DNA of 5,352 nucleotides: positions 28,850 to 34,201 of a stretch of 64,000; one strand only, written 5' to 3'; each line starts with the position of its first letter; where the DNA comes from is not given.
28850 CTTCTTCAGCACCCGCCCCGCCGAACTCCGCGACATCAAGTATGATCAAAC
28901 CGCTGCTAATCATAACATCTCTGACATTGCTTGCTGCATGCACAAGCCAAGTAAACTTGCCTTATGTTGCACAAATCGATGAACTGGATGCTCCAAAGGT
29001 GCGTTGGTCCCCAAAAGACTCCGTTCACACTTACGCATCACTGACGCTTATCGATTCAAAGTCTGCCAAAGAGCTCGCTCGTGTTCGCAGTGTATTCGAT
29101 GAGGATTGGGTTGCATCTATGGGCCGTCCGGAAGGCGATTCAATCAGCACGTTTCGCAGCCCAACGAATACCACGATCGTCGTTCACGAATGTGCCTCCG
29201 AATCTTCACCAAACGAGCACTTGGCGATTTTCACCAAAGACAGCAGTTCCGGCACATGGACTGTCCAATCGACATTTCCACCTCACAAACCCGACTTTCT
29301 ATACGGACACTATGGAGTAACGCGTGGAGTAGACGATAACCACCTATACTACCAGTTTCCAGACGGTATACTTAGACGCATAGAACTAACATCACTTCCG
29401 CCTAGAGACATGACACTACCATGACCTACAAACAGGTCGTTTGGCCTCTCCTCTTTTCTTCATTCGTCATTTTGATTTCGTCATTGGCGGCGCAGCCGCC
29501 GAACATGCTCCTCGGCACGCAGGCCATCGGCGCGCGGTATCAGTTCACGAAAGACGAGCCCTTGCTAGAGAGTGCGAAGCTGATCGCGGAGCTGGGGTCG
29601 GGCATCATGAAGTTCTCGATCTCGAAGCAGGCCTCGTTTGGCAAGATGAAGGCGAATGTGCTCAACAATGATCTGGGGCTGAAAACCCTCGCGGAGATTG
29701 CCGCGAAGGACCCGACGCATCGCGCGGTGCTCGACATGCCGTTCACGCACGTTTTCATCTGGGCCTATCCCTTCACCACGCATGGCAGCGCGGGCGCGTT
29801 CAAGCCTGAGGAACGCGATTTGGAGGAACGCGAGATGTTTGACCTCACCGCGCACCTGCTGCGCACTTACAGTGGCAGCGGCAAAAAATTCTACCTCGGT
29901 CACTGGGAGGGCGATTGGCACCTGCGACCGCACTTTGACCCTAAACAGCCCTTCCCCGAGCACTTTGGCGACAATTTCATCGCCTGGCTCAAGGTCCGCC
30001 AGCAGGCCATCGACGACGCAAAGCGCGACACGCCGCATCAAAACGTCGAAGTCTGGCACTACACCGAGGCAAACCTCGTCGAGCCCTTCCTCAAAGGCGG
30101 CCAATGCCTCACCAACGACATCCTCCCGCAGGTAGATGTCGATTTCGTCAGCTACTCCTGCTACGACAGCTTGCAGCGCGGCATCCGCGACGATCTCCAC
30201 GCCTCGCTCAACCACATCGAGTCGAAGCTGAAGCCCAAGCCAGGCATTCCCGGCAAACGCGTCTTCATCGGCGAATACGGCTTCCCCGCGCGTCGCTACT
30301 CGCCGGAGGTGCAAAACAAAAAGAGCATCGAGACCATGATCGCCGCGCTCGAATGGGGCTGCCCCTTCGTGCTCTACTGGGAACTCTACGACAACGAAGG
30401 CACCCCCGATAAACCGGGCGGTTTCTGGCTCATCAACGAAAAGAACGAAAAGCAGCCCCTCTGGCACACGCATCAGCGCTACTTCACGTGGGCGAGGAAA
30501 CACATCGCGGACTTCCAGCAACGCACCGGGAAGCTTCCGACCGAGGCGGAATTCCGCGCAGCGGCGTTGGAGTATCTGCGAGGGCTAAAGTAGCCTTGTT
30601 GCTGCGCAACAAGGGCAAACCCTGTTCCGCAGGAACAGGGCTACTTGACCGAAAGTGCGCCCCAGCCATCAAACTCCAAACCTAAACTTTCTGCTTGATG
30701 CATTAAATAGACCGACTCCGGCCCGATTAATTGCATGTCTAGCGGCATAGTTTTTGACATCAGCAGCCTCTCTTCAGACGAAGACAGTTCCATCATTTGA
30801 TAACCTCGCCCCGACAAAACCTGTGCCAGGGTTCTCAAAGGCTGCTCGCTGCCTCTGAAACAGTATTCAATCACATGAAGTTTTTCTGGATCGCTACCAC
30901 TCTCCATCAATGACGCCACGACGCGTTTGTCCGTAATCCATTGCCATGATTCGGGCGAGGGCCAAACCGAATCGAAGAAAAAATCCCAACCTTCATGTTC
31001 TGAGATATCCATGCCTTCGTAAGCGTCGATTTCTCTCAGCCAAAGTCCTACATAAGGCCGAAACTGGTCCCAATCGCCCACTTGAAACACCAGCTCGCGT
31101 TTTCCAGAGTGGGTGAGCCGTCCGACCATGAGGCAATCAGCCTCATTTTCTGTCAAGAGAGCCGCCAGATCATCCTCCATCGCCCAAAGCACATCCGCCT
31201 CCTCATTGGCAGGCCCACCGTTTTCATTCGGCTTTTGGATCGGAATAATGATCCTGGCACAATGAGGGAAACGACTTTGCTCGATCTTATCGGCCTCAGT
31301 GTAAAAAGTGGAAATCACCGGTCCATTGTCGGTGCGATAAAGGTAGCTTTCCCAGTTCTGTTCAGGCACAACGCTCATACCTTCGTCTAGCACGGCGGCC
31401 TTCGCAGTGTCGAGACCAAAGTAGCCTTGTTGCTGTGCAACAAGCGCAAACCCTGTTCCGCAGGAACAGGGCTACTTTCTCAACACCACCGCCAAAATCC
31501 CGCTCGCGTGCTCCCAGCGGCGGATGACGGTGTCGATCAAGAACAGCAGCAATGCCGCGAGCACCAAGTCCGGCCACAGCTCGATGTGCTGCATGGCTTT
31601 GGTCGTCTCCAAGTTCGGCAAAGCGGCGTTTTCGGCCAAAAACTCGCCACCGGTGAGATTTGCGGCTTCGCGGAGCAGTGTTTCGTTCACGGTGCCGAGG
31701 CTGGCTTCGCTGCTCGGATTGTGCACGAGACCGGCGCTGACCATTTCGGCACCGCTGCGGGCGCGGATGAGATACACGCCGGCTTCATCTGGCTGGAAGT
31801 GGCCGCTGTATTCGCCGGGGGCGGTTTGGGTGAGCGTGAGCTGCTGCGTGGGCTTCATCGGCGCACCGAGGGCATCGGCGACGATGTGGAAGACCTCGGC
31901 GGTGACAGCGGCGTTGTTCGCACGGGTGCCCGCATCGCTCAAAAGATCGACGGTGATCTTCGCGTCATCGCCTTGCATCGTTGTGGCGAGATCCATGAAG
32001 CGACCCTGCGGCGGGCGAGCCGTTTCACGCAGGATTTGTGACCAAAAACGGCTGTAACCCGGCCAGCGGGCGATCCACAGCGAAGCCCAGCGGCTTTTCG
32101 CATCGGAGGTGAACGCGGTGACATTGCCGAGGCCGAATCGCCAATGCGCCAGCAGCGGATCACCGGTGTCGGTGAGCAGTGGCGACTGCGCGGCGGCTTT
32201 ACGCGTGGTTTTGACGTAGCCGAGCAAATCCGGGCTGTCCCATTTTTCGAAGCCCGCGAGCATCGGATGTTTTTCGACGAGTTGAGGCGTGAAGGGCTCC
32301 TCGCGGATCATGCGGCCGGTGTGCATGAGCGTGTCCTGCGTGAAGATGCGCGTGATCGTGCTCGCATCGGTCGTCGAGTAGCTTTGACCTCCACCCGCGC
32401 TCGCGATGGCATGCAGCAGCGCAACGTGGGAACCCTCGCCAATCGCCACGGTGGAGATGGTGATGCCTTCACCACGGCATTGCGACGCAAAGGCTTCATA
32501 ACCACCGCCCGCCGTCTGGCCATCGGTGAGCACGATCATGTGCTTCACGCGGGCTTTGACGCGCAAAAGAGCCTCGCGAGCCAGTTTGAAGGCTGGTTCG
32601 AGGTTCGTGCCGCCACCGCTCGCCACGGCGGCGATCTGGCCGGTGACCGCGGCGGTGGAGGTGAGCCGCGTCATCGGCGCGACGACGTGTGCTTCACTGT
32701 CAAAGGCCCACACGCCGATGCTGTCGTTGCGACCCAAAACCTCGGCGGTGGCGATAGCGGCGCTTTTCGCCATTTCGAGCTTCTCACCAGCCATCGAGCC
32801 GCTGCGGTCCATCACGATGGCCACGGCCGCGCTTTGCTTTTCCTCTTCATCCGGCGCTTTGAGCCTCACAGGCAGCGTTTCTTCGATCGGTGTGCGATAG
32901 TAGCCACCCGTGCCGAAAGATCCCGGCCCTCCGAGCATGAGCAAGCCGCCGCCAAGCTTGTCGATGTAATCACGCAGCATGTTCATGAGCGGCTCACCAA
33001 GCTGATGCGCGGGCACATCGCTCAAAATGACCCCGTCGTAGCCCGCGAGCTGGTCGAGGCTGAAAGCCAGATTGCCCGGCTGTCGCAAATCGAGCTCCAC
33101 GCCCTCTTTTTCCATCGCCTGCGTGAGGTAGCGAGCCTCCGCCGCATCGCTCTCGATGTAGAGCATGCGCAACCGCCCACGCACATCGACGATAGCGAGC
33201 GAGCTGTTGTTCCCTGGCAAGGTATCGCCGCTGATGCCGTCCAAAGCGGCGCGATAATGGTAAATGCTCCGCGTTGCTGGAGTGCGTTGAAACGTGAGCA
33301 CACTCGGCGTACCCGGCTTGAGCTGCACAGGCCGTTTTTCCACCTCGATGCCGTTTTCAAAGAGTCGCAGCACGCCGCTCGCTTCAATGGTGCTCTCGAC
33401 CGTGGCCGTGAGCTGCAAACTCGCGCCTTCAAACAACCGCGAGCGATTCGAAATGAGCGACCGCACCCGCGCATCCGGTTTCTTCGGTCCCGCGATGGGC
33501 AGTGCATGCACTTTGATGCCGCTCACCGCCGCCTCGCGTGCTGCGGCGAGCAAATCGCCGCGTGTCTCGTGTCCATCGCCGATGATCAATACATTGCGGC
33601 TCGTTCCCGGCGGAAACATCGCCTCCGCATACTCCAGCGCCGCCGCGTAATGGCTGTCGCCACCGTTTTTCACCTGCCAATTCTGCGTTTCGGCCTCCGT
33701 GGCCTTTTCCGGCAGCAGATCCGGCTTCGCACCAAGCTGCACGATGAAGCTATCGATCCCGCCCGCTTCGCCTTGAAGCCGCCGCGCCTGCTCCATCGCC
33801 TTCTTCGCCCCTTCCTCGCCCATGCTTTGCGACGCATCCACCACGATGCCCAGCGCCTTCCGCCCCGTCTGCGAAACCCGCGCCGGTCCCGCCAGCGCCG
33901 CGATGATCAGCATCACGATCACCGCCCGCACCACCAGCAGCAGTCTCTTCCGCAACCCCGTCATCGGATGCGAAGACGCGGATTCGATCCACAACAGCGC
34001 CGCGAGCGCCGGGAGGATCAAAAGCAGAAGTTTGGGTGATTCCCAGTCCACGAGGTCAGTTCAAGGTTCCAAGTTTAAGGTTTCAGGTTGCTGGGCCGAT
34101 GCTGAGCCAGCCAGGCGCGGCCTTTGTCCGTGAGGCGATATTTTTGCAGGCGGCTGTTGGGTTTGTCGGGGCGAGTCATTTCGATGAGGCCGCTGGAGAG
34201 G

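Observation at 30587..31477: Promoterless low-GC gene bracketed by two near-identical GTAG REP doublets, like a cassette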

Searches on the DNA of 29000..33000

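Call 64: search_rna_families(source=window, start=29000, end=33000, threshold=evalue, max_evalue=1)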
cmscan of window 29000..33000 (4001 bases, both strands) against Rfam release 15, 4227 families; matches with E-value up to 1: 0.
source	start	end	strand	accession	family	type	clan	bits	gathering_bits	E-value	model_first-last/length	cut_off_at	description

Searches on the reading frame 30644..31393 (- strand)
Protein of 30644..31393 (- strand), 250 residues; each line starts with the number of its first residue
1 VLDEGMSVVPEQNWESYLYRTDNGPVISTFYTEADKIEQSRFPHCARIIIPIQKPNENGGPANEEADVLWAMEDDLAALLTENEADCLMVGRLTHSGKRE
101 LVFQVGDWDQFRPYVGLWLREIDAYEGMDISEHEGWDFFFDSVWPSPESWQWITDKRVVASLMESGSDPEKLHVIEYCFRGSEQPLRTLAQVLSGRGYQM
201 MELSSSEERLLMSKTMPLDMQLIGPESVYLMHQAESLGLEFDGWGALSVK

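Call 10: search_protein_families(library=pfam, proteins=[window:30644-31393:-])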
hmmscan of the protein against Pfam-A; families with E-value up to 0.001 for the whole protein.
window:30644-31393:- (250 aa): 2 families
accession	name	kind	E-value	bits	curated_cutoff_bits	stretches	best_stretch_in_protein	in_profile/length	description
PF05117.17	DUF695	-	1.4e-14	55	23.1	1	12-141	1-131/134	Family of unknown function (DUF695)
PF06877.16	RraB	-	1.9e-11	44.9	23.3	1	153-245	2-101/102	Regulator of ribonuclease activity B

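Call 32: find_homologous_proteins(query=window:30644-31378:-)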
Query window:30644-31378:- (245 aa): 66 proteins with E <= 0.001 among 595 candidates.
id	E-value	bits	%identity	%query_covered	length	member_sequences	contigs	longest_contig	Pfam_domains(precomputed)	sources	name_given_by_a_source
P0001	2.0e-165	566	100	100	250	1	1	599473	PF06877.17,PF05117.18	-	-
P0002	2.3e-125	435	73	100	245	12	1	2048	PF06877.17,PF05117.18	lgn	-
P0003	6.1e-121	421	71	100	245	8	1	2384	PF06877.17,PF05117.18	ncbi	-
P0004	2.6e-90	320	58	100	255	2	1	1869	PF06877.17,PF05117.18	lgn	-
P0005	9.3e-87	309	56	98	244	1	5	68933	PF06877.17,PF05117.18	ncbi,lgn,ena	-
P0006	1.7e-85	305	56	100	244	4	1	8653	PF06877.17,PF05117.18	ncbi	-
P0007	2.7e-85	304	57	100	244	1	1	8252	PF06877.17,PF05117.18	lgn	-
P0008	3.4e-85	304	54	100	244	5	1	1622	PF06877.17,PF05117.18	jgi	jgi:regulator of RNase E activity RraB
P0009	1.4e-84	302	54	100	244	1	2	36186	PF06877.17,PF05117.18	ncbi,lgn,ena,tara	tara:strand:- start:125 stop:859 length:735 start_codon:yes stop_codon:yes gene_type:complete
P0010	4.5e-84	300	54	100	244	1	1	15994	PF06877.17,PF05117.18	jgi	jgi:hypothetical protein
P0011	4.8e-84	300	55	98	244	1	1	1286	PF06877.17,PF05117.18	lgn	-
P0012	8.9e-83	296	54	100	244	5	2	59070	PF06877.17,PF05117.18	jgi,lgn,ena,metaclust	metaclust:\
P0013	2.0e-82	294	54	98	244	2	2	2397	PF06877.17,PF05117.18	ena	-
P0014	2.3e-82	294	54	98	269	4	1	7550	PF06877.17,PF05117.18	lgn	-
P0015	2.6e-82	294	53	100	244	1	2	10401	PF06877.17,PF05117.18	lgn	-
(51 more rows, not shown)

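Call 33: find_encoding_contigs(protein=P0002, flank=3000, max_places=4)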
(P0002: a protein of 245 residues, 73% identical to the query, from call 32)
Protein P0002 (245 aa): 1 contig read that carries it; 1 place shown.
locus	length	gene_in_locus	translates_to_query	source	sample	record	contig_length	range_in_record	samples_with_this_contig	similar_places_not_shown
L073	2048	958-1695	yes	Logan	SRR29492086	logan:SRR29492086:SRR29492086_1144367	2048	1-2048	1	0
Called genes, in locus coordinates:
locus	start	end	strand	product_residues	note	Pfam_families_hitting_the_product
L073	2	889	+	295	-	?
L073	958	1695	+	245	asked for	PF05117:DUF695, PF06877:RraB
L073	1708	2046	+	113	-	?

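Call 34: find_encoding_contigs(protein=P0003, flank=3000, max_places=4)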
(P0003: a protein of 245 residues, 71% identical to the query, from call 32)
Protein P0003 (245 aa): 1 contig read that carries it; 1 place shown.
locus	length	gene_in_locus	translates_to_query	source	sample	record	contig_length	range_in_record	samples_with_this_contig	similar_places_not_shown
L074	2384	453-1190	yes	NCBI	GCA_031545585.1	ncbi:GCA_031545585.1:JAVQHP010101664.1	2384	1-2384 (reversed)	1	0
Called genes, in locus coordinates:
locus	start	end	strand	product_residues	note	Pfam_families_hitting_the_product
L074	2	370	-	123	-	?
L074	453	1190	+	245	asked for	PF05117:DUF695, PF06877:RraB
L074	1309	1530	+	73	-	-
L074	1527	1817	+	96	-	PF05016:ParE_toxin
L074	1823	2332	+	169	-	-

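Call 72: search_protein_families(library=ncbifam, proteins=[window:30644-31378:-], max_evalue=0.001)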
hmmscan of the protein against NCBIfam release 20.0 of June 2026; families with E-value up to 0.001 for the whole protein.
window:30644-31378:- (245 aa): 2 families
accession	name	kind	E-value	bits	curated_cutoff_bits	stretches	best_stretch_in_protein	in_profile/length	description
TIGR01619.1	hyp_HI0040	hypoth_equivalog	1.6e-07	31.4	149.4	1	7-206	4-200/250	TIGR01619 family protein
NF008393.0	PRK11191.1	equivalog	7.5e-06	26.3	82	1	150-241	14-113/134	ribonuclease E inhibitor RraB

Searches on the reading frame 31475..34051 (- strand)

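Call 10: search_protein_families(library=pfam, proteins=[window:31475-34051:-])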
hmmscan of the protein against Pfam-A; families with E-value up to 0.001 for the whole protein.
window:31475-34051:- (859 aa): 5 families
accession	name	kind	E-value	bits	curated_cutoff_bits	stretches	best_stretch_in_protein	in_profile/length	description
PF00092.34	VWA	-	4.1e-28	99.2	23.8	1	410-571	2-173/174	von Willebrand factor type A domain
PF13519.12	VWA_2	-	4.4e-22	79.2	27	1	410-512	1-107/107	von Willebrand factor type A domain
PF07090.17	GATase1_like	-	7.4e-20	72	27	2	568-675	135-243/247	Putative glutamine amidotransferase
PF13768.12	VWA_3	-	4.1e-15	56.6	27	1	409-558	2-154/155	von Willebrand factor type A domain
PF05762.20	VWA_CoxE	-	1.5e-05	25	26.4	0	404-514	53-162/222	VWA domain containing CoxE-like protein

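Call 72: search_protein_families(library=ncbifam, proteins=[window:31475-34051:-], max_evalue=0.001)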
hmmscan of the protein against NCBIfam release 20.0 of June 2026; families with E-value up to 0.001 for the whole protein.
window:31475-34051:- (859 aa): 4 families
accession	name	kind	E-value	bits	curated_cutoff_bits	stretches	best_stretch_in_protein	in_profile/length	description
TIGR03788.1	marine_srt_targ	equivalog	5.3e-11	41.7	551.65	1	406-563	270-431/629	marine proteobacterial sortase target protein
TIGR02442.1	Cob-chelat-sub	hypoth_equivalog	1.6e-10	40.1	779.45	1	401-514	466-584/641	putative cobaltochelatase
TIGR00868.1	hCaCC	subfamily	3.6e-09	35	900.85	1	408-566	305-469/863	calcium-activated chloride channel protein 1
TIGR03436.1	acidobact_VWFA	subfamily_domain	9.4e-06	25.3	81.25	0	397-511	69-189/324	VWA domain-containing protein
